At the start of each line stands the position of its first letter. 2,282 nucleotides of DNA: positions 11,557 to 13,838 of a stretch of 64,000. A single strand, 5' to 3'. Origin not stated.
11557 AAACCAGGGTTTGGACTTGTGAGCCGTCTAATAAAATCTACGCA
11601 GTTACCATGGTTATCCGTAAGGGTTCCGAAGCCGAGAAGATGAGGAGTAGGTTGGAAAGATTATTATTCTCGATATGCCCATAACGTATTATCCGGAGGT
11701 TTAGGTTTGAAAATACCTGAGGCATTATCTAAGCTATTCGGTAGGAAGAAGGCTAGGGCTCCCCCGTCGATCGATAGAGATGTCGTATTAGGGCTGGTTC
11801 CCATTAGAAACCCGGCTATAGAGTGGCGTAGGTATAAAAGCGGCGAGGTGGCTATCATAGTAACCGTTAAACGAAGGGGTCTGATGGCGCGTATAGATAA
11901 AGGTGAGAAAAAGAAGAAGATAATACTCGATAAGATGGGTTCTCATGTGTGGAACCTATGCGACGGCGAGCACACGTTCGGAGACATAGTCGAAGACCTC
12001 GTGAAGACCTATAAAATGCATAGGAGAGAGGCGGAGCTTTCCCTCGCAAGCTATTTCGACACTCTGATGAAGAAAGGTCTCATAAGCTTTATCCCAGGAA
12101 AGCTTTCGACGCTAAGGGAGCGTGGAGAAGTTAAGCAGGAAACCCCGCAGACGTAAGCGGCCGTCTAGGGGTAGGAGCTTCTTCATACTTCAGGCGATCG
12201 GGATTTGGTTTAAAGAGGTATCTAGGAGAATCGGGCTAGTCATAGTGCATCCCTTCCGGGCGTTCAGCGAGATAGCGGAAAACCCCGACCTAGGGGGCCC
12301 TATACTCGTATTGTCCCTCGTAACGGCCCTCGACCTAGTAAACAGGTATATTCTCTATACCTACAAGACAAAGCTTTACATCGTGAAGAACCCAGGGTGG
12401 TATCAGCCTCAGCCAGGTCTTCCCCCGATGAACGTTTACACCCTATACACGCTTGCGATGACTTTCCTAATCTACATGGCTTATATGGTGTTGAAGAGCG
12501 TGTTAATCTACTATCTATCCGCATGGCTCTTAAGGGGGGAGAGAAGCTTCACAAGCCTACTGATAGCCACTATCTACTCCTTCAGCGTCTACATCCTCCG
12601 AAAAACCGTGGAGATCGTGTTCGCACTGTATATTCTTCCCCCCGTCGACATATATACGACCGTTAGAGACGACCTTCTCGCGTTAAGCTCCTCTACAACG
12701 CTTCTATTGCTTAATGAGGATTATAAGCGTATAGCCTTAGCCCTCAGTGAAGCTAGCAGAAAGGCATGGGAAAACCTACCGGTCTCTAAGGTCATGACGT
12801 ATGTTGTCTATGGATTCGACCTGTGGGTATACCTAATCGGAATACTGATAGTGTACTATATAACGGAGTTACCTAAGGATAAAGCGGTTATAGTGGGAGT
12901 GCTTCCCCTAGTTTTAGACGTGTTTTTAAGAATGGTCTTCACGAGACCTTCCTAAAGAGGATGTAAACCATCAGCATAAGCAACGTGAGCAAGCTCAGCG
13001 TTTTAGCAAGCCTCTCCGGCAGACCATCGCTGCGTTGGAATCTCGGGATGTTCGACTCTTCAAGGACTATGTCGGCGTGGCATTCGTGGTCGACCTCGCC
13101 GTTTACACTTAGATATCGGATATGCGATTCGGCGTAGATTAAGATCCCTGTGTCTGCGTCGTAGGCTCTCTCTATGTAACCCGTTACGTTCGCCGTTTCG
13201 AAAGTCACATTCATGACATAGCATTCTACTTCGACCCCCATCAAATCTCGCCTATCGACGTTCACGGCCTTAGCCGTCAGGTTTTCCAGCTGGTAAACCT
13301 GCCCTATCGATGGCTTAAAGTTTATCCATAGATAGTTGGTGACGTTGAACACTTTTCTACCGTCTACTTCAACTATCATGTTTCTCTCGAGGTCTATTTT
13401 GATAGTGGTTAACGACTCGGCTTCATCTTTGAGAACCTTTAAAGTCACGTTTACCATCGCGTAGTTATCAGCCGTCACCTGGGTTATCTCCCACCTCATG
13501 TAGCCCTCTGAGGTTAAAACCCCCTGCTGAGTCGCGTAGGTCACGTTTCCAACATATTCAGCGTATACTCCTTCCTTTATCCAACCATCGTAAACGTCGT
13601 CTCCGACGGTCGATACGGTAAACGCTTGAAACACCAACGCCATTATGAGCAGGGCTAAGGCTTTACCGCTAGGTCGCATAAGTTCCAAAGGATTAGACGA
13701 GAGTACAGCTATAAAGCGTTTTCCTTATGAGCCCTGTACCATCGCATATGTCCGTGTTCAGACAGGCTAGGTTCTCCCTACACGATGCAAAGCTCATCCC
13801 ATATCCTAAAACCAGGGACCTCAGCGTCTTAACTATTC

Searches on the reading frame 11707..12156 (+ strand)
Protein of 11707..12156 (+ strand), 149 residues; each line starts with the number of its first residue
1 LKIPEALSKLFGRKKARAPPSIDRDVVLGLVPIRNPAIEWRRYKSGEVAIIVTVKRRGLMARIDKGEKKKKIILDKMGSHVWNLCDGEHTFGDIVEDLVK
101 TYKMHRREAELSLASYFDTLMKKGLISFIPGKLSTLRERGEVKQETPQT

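Call 34: search_protein_families(library=pfam, proteins=[window:11707-12156:+], max_evalue=0.001)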
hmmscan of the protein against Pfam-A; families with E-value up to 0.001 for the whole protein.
window:11707-12156:+ (149 aa): 1 family
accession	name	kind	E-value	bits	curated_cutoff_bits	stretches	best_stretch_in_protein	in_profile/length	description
PF05402.18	PqqD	-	1.3e-09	38.7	23.4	1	72-126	13-67/67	Coenzyme PQQ synthesis protein D (PqqD)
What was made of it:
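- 11707..12156 (+): PqqD-like small protein gene. In the sister clade it lies directly (about 65-90 nt) downstream of mtrH, convergent with it. Pfam PqqD 1.3e-09 (call 34).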

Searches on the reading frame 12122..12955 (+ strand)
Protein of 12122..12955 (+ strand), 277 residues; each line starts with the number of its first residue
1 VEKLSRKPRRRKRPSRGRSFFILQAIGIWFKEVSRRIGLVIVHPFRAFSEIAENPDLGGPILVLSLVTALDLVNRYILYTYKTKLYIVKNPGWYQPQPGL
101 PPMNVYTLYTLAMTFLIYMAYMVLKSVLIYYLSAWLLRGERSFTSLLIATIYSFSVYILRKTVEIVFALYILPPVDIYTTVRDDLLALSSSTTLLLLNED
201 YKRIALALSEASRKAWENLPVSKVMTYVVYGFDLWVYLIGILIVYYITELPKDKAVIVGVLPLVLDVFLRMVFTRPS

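Call 34: search_protein_families(library=pfam, proteins=[window:12122-12955:+], max_evalue=0.001)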
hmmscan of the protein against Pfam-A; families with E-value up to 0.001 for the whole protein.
window:12122-12955:+ (277 aa): 1 family
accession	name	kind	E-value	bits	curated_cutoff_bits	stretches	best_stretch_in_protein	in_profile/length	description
PF04893.22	Yip1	-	7.7e-11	42.6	28.6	1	40-268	3-167/173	Yip1 domain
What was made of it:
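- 12122..12955 (+): Yip1-domain membrane protein gene (277 aa), third member of the clade-specific block. Convergent with the mtrH-rSAM-p249 unit. Pfam Yip1 7.7e-11 (call 34).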

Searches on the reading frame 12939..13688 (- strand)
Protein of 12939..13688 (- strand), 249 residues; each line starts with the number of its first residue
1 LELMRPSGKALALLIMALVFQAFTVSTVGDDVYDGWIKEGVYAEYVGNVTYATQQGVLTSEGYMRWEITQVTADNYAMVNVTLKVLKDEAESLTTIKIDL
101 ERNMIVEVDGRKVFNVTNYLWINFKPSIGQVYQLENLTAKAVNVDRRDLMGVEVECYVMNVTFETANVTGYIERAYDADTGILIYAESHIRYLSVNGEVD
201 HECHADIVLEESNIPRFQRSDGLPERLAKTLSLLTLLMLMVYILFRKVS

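Call 3: search_protein_families(library=pfam, proteins=[window:12939-13688:-], max_evalue=0.01)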
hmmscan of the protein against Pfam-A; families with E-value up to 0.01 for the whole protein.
window:12939-13688:- (249 aa): 0 families

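Call 4: search_protein_families(library=ncbifam, proteins=[window:12939-13688:-], max_evalue=0.01)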
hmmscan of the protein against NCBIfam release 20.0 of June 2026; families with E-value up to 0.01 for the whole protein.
window:12939-13688:- (249 aa): 0 families
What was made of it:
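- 12939..13688 (-): 249-aa ORF starting 4 nt after the radical SAM stop. It has an N-terminal hydrophobic signal-like segment, many N-x-T sequons and a C-terminal hydrophobic anchor. It is part of the clade-specific three-gene block. No Pfam or NCBIfam hit (calls 3, 4).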
